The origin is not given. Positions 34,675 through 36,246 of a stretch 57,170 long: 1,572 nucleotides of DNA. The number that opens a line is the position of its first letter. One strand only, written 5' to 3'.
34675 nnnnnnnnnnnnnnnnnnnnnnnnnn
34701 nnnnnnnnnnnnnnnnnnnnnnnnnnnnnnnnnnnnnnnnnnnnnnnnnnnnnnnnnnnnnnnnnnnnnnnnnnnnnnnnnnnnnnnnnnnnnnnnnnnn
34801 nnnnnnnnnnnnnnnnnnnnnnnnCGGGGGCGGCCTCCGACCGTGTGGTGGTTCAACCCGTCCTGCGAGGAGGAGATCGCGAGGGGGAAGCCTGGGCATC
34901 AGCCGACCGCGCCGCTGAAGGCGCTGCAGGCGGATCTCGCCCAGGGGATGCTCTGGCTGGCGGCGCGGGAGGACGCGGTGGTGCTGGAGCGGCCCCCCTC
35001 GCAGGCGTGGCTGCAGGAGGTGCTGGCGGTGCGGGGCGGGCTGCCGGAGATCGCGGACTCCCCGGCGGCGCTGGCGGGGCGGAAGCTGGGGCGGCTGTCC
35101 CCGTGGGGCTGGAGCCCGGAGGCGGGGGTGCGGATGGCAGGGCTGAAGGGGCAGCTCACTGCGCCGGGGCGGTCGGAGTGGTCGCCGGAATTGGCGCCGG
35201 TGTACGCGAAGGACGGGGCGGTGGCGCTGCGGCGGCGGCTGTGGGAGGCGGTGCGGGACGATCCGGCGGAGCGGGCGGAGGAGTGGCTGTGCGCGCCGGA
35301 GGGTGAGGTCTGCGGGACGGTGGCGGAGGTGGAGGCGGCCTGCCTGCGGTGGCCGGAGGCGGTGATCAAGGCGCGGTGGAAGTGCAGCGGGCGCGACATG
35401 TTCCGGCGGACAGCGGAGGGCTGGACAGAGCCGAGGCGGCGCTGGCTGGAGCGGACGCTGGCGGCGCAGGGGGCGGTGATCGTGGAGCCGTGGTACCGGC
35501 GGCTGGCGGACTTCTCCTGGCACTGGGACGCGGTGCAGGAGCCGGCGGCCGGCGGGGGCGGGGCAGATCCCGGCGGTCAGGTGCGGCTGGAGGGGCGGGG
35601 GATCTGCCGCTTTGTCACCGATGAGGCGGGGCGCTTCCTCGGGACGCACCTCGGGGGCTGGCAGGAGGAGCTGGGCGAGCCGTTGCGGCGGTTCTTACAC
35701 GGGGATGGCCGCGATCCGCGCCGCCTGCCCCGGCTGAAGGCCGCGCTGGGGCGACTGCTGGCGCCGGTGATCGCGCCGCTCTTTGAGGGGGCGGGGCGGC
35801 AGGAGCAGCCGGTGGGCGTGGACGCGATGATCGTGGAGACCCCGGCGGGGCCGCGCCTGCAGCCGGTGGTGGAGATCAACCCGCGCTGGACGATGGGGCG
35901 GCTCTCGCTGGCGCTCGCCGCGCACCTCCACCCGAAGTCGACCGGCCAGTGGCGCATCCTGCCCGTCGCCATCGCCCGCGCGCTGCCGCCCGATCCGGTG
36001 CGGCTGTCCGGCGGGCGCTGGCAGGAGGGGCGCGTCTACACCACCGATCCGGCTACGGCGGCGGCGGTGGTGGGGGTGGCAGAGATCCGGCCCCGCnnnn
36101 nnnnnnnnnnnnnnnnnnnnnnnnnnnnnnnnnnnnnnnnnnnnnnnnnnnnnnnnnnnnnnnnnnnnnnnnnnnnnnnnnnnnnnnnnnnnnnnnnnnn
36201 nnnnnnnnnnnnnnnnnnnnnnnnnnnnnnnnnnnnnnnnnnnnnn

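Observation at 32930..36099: MATCAP-like (DUF1704) carboxypeptidase translationally coupled to an ATP-grasp ligase fused to a ferritin-like di-iron domain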

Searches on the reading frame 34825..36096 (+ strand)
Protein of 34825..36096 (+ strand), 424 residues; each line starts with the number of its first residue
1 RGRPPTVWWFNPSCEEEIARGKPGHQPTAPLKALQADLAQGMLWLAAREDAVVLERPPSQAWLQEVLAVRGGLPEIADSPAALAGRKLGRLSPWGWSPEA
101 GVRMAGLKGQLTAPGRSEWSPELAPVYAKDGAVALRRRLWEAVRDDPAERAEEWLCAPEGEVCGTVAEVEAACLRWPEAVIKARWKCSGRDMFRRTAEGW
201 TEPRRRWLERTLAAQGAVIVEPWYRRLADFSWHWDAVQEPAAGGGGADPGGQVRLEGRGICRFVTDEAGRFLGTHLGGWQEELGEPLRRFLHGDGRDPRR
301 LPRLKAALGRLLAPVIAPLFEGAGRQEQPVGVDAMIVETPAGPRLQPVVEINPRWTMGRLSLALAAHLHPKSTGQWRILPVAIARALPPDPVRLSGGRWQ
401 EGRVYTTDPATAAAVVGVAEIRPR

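Call 78: search_protein_representatives(protein=window:34825-36096:+)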
Query: 424 residues. Proteins with E-value up to 0.001 (for the whole library): 1763; up to 1e-10: 713; up to 1e-30: 85. The best 150 are listed.
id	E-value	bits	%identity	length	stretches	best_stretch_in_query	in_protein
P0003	1.6e-89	317.1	47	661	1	1-421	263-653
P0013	3.1e-57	210.7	42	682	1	1-422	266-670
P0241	2.1e-53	198.1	42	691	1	1-421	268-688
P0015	1.5e-50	188.7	41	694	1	1-406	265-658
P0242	4.5e-50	187.1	40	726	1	1-417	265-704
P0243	9.6e-50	186.0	42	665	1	1-416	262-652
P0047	1.1e-49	185.9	41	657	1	1-419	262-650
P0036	9.4e-49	182.8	42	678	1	1-417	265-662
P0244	6.2e-47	176.8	39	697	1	1-418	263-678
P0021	8.2e-47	176.4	39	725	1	1-416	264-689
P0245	1.0e-45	172.7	39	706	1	2-419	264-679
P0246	3.4e-45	171.0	40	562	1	1-383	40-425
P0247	4.7e-44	167.3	41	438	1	4-415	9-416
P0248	9.4e-44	166.3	44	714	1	1-381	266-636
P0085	7.5e-43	163.3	40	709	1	2-423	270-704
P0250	2.2e-42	161.8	39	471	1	1-383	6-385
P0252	8.4e-42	159.8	38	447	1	3-419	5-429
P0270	1.5e-37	145.8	37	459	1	1-419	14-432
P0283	4.6e-35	137.6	38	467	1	3-417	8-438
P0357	7.1e-28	113.9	34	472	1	1-421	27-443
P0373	6.6e-27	110.7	36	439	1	7-419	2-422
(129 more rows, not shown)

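Call 79: find_encoding_contigs(protein=P0252, flank=4000, max_places=3)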
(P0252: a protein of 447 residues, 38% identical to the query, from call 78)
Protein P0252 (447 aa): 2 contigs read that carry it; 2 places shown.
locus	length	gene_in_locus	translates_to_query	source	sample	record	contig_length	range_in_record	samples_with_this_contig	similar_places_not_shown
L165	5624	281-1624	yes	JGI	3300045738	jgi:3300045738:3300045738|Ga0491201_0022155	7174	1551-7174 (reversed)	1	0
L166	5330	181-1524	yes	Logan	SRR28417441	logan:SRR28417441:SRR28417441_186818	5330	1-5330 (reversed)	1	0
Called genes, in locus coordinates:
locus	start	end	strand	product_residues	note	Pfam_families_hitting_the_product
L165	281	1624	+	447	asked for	-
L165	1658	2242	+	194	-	PF01966:HD (weak)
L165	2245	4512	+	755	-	PF02225:PA, PF04389:Peptidase_M28, PF05450:Nicastrin (faint), PF04253:TFR_dimer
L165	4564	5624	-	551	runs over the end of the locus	PF07885:Ion_trans_2, PF01266:DAO (faint), PF02254:TrkA_N, PF02080:TrkA_C, PF01494:FAD_binding_3, PF02254:TrkA_N, PF02080:TrkA_C (weak)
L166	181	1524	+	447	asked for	-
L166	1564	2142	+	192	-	PF01966:HD (weak)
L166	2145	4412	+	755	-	PF02225:PA, PF04389:Peptidase_M28, PF05450:Nicastrin (faint), PF04253:TFR_dimer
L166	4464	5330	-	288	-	?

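Call 80: find_encoding_contigs(protein=P0270, flank=4000, max_places=3)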
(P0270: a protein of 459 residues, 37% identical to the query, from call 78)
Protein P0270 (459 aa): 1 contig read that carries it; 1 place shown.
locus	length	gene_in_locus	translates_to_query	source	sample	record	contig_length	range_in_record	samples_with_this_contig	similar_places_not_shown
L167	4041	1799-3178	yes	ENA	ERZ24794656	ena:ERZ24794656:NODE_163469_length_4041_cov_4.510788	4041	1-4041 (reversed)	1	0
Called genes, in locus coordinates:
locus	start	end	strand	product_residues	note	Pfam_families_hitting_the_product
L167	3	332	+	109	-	?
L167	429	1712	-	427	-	PF13378:MR_MLE_C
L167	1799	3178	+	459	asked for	-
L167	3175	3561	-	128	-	PF20126:TumE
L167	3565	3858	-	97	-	PF27273:MJ0235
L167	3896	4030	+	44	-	-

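Call 81: find_encoding_contigs(protein=P0247, flank=5000, max_places=3)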
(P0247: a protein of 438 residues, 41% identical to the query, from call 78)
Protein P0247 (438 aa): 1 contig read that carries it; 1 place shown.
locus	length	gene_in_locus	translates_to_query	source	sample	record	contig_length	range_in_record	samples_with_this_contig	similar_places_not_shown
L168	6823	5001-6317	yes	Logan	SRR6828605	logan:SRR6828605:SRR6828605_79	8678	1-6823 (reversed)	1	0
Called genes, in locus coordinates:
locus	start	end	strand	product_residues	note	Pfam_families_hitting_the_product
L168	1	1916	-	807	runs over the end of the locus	PF12974:Phosphonate-bd, PF00672:HAMP, PF00512:HisKA, PF02518:HATPase_c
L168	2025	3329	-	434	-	PF02746:MR_MLE_N (faint), PF13378:MR_MLE_C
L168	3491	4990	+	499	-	PF07969:Amidohydro_3, PF01979:Amidohydro_1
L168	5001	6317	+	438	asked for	-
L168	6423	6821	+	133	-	?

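Call 82: find_encoding_contigs(protein=P0283, flank=5000, max_places=3)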
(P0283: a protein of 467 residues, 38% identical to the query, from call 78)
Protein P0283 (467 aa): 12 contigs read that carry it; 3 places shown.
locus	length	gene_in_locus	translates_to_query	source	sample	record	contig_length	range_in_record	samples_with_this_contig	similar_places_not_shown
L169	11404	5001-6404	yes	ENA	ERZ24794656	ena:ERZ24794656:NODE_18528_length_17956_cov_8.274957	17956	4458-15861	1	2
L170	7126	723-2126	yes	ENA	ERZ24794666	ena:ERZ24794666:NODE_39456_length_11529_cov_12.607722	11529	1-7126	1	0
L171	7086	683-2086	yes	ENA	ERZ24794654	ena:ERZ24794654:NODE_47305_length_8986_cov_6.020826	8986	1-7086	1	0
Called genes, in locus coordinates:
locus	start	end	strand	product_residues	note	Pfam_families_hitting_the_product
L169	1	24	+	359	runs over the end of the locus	PF00793:DAHP_synth_1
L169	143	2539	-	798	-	PF12705:PDDEXK_1 (weak), PF06733:DEAD_2, PF13307:Helicase_C_2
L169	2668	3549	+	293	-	PF01048:PNP_UDP_1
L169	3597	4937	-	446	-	PF13378:MR_MLE_C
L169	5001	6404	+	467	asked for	-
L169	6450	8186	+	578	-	PF13231:PMT_2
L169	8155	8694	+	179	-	PF00702:Hydrolase, PF13419:HAD_2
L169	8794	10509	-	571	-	-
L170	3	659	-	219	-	?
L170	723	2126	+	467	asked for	-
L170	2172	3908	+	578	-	PF13231:PMT_2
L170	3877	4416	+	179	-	PF00702:Hydrolase, PF13419:HAD_2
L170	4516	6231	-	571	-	-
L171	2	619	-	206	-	?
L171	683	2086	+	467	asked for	-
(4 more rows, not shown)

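Call 83: search_protein_families(library=ncbifam, max_evalue=0.001, proteins=[L168:2025-3329:-, L169:3597-4937:-, L167:429-1712:-, L168:3491-4990:+, L165:1658-2242:+, L165:2245-4512:+])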
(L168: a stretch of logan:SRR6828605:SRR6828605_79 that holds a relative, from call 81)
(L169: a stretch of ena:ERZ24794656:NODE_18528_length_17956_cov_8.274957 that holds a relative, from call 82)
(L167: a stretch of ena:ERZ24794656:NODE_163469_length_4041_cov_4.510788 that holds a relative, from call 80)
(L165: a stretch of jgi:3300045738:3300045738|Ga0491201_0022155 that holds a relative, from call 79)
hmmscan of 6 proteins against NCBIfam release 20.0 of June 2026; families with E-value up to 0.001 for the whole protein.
L168:2025-3329:- (434 aa): 12 families
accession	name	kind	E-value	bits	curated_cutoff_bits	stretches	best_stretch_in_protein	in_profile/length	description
TIGR02534.1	mucon_cyclo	subfamily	6.2e-21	74.9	334.95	1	83-338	101-366/368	muconate/chloromuconate family cycloisomerase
NF010624.0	PRK14017.1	equivalog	1.7e-19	70.2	311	1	35-224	17-233/382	galactonate dehydratase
NF040790.2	glucon_galact_dh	equivalog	1e-16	60.8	750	1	85-224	97-247/390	bifunctional D-gluconate/D-galactonate dehydratase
NF043051.1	ManoateDhtManD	equivalog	5e-08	32.2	550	0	83-145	87-149/403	D-mannonate dehydratase ManD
NF047820.1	TalGalacDh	equivalog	8.5e-08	31.5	500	1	83-332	109-359/371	L-talarate/galactarate dehydratase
TIGR03247.1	glucar-dehydr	equivalog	1e-07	31.1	828.7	1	282-337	349-405/441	glucarate dehydratase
TIGR01928.1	menC_lowGC_arch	equivalog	7.8e-07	28.4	200.65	1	83-224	93-229/325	o-succinylbenzoate synthase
NF040866.1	AraD_Arch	equivalog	2.5e-06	26.7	650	0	83-205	105-230/372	arabinonate dehydratase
NF041118.1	A_G_epim_Thtga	equivalog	2.7e-05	23.5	500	1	78-224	94-239/341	L-Ala-D/L-Glu epimerase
NF011654.0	PRK15072.1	subfamily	3.9e-05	22.7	430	0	83-142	87-146/404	D-galactonate dehydratase family protein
NF011968.0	PRK15440.1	equivalog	0.0006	18.8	393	0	83-112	127-156/395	L-rhamnonate dehydratase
NF043002.1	HProlDhtase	equivalog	0.00073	18.5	500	0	83-329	103-354/366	cis-3-hydroxy-L-proline dehydratase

L169:3597-4937:- (446 aa): 9 families
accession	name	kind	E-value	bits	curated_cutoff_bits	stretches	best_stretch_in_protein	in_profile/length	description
NF040790.2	glucon_galact_dh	equivalog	5.1e-18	65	750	2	103-243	96-247/390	bifunctional D-gluconate/D-galactonate dehydratase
NF010624.0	PRK14017.1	equivalog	5.2e-17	62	311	1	53-243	16-233/382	galactonate dehydratase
TIGR02534.1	mucon_cyclo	subfamily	7.6e-15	54.8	334.95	1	102-351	101-360/368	muconate/chloromuconate family cycloisomerase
NF040866.1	AraD_Arch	equivalog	1.3e-07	30.9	650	1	102-355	105-368/372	arabinonate dehydratase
NF043051.1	ManoateDhtManD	equivalog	1.8e-07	30.4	550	0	102-135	87-120/403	D-mannonate dehydratase ManD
NF047820.1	TalGalacDh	equivalog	1.2e-06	27.7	500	1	102-348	109-356/371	L-talarate/galactarate dehydratase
TIGR01928.1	menC_lowGC_arch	equivalog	1.8e-06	27.2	200.65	1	99-243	90-229/325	o-succinylbenzoate synthase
NF011654.0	PRK15072.1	subfamily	4.3e-05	22.6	430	0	102-131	87-116/404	D-galactonate dehydratase family protein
NF041118.1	A_G_epim_Thtga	equivalog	0.00017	20.9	500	0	96-243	93-239/341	L-Ala-D/L-Glu epimerase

L167:429-1712:- (427 aa): 12 families
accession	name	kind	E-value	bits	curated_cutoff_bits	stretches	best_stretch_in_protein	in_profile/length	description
TIGR02534.1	mucon_cyclo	subfamily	7.2e-19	68.1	334.95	1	83-338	101-366/368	muconate/chloromuconate family cycloisomerase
NF040790.2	glucon_galact_dh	equivalog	9.7e-19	67.4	750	2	84-224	96-247/390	bifunctional D-gluconate/D-galactonate dehydratase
NF010624.0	PRK14017.1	equivalog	3e-18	66.1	311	1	82-223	83-232/382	galactonate dehydratase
NF047820.1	TalGalacDh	equivalog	3.3e-11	42.7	500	1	83-335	109-362/371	L-talarate/galactarate dehydratase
NF040866.1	AraD_Arch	equivalog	1.4e-09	37.5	650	1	83-336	105-368/372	arabinonate dehydratase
NF043051.1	ManoateDhtManD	equivalog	2.9e-09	36.2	550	1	83-143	87-147/403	D-mannonate dehydratase ManD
NF043002.1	HProlDhtase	equivalog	8e-08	31.5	500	1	83-331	103-356/366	cis-3-hydroxy-L-proline dehydratase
NF011654.0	PRK15072.1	subfamily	2.3e-07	30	430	0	83-114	87-118/404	D-galactonate dehydratase family protein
NF041118.1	A_G_epim_Thtga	equivalog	3.2e-07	29.8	500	1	77-224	93-239/341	L-Ala-D/L-Glu epimerase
TIGR03247.1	glucar-dehydr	equivalog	9.3e-07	27.9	828.7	1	281-336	348-404/441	glucarate dehydratase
TIGR01928.1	menC_lowGC_arch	equivalog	9.5e-07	28.1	200.65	1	83-224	93-229/325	o-succinylbenzoate synthase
NF011968.0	PRK15440.1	equivalog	0.00024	20.1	393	0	84-219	128-260/395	L-rhamnonate dehydratase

L168:3491-4990:+ (499 aa): 58 families (the best 25 are shown)
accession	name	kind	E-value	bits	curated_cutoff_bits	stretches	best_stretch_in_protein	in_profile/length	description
NF006560.0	PRK09061.1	subfamily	5.6e-64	216.3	340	2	2-277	26-311/517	amidohydrolase family protein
NF006689.0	PRK09237.1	equivalog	1.7e-21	76.2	371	2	2-98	3-99/383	amidohydrolase/deacetylase family metallohydrolase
TIGR03178.1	allantoinase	equivalog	1.2e-17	63.9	357.85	2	3-66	1-62/441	allantoinase AllB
NF004839.0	PRK06189.1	equivalog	7e-17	61.2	631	2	1-86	2-85/451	allantoinase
NF009941.0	PRK13404.1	subfamily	3.7e-15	55.5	647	1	3-99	5-95/478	dihydropyrimidinase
TIGR00857.1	pyrC_multi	subfamily_domain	5e-15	55.4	279.05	2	399-452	319-371/412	dihydroorotase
NF005791.0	PRK07627.1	equivalog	1.7e-14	53.6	442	2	365-452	299-384/425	dihydroorotase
NF009060.0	PRK12394.1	equivalog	3e-14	52.6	442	1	2-98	3-97/381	metallo-dependent hydrolase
TIGR03583.1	EF_0837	hypoth_equivalog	3.5e-13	49.4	432.15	2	21-95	15-89/365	amidohydrolase/deacetylase family metallohydrolase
NF006837.0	PRK09357.1-2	equivalog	4.5e-13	48.6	575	2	19-147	16-143/428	dihydroorotase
TIGR02033.1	D-hydantoinase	equivalog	5.6e-13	48.6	393.25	1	5-93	2-85/454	dihydropyrimidinase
NF006559.0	PRK09060.1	equivalog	7.8e-13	47.5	482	1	2-74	5-75/444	dihydroorotase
NF006839.0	PRK09357.1-4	equivalog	4.6e-12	45.3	576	1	4-90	2-89/422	dihydroorotase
TIGR02318.1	phosphono_phnM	equivalog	1e-11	44.4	390.55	2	408-451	316-359/376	phosphonate metabolism protein PhnM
NF006844.0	PRK09357.2-5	equivalog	1.2e-11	44.3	701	1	1-88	1-89/422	dihydroorotase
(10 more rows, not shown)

L165:1658-2242:+ (194 aa): 1 family
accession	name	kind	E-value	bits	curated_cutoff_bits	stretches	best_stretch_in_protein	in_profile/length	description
TIGR00277.1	HDIG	domain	6.6e-08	32.3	27.6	1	19-96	3-82/84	HDIG domain-containing metalloprotein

L165:2245-4512:+ (755 aa): 3 families
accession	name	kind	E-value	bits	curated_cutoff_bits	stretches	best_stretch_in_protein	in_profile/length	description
NF006768.0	PRK09290.1-1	equivalog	1.5e-05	24.1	532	1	328-399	60-129/411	allantoate deiminase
TIGR01879.1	hydantase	subfamily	0.00014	21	204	1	328-403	54-132/401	hydantoinase/carbamoylase family amidase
TIGR03176.1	AllC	equivalog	0.00045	19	597.75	1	328-409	56-135/406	allantoate deiminase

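Call 84: search_protein_families(library=pfam, max_evalue=0.001, proteins=[L168:2025-3329:-, L169:3597-4937:-, L167:429-1712:-, L165:1658-2242:+, P0252, P0283, P0247, P0270])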
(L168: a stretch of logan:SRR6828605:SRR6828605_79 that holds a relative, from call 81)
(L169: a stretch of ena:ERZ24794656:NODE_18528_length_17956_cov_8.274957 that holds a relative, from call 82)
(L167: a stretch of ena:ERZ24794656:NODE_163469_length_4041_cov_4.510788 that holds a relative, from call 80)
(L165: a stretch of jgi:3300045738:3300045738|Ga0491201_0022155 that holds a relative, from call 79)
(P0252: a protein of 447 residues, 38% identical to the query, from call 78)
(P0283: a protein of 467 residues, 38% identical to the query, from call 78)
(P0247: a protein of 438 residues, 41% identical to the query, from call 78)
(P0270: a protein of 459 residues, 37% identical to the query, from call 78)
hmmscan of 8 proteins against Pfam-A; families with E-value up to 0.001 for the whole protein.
L168:2025-3329:- (434 aa): 2 families
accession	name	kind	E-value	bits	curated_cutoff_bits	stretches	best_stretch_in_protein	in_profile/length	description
PF13378.12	MR_MLE_C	-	4.9e-24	85.7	29.4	1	128-332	3-218/219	Enolase C-terminal domain-like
PF02746.21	MR_MLE_N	-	1.9e-06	28.5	22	1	35-106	30-117/117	Mandelate racemase / muconate lactonizing enzyme, N-terminal domain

L169:3597-4937:- (446 aa): 2 families
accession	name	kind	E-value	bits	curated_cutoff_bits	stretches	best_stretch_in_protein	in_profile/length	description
PF13378.12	MR_MLE_C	-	2.7e-24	86.5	29.4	1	146-350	2-217/219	Enolase C-terminal domain-like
PF02746.21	MR_MLE_N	-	7.5e-05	23.4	22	0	54-125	30-117/117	Mandelate racemase / muconate lactonizing enzyme, N-terminal domain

L167:429-1712:- (427 aa): 2 families
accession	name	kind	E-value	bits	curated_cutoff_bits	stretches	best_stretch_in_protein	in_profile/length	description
PF13378.12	MR_MLE_C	-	1.6e-27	97.1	29.4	1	127-333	2-219/219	Enolase C-terminal domain-like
PF02746.21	MR_MLE_N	-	5.3e-05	23.8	22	1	77-106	88-117/117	Mandelate racemase / muconate lactonizing enzyme, N-terminal domain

L165:1658-2242:+ (194 aa): 1 family
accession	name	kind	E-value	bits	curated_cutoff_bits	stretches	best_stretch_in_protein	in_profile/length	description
PF01966.28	HD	-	3.9e-07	30.8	22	1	23-115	3-111/116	HD domain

P0252 (447 aa): 0 families

P0283 (467 aa): 0 families

P0247 (438 aa): 0 families

P0270 (459 aa): 0 families

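Call 86: find_encoding_contigs(protein=P0250, flank=5000, max_places=2)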
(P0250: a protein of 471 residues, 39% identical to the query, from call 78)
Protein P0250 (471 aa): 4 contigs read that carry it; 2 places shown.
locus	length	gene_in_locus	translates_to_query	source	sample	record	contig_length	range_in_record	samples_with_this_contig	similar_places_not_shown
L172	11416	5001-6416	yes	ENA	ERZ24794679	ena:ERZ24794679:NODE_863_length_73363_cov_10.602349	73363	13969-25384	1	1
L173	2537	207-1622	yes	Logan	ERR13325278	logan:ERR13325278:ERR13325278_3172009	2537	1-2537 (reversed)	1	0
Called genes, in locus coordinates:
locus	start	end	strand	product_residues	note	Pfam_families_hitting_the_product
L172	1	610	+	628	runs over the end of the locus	PF13589:HATPase_c_3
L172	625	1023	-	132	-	-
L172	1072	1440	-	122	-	PF01850:PIN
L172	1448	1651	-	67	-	PF09957:VapB_antitoxin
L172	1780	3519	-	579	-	PF01120:Alpha_L_fucos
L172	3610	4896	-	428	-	PF13378:MR_MLE_C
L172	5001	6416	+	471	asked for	-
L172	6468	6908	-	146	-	PF13279:4HBT_2, PF03061:4HBT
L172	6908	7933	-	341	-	-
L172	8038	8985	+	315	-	PF01261:AP_endonuc_2, PF03786:UxuA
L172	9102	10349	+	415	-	-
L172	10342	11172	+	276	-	PF01261:AP_endonuc_2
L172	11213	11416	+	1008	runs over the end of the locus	PF07494:Reg_prop (faint), PF07495:Y_Y_Y, PF02518:HATPase_c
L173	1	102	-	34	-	?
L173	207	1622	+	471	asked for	-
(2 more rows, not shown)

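Call 87: find_encoding_contigs(protein=P0357, flank=5000, max_places=2)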
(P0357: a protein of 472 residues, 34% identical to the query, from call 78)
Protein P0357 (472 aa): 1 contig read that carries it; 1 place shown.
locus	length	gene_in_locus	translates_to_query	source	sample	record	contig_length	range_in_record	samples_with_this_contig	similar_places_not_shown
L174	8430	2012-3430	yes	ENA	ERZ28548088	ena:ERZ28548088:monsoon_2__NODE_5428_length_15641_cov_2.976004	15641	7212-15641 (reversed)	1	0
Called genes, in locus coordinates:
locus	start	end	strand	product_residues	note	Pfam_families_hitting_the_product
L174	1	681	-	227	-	?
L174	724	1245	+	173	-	-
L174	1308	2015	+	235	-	PF04305:DUF455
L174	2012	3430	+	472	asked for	-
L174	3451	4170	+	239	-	PF07238:PilZ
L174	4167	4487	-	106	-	PF01722:BolA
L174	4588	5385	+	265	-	-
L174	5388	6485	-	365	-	PF21088:MS_channel_1st (weak), PF00924:MS_channel_2nd, PF21082:MS_channel_3rd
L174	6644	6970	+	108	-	PF04391:DUF533 (faint), PF05099:TerB (faint)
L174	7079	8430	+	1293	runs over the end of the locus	PF00535:Glycos_transf_2, PF13432:TPR_16 (faint), PF00515:TPR_1 (faint), PF07719:TPR_2 (faint), PF13181:TPR_8 (faint), PF13371:TPR_9 (faint), PF13424:TPR_12 (faint), PF13414:TPR_11 (weak), +4 more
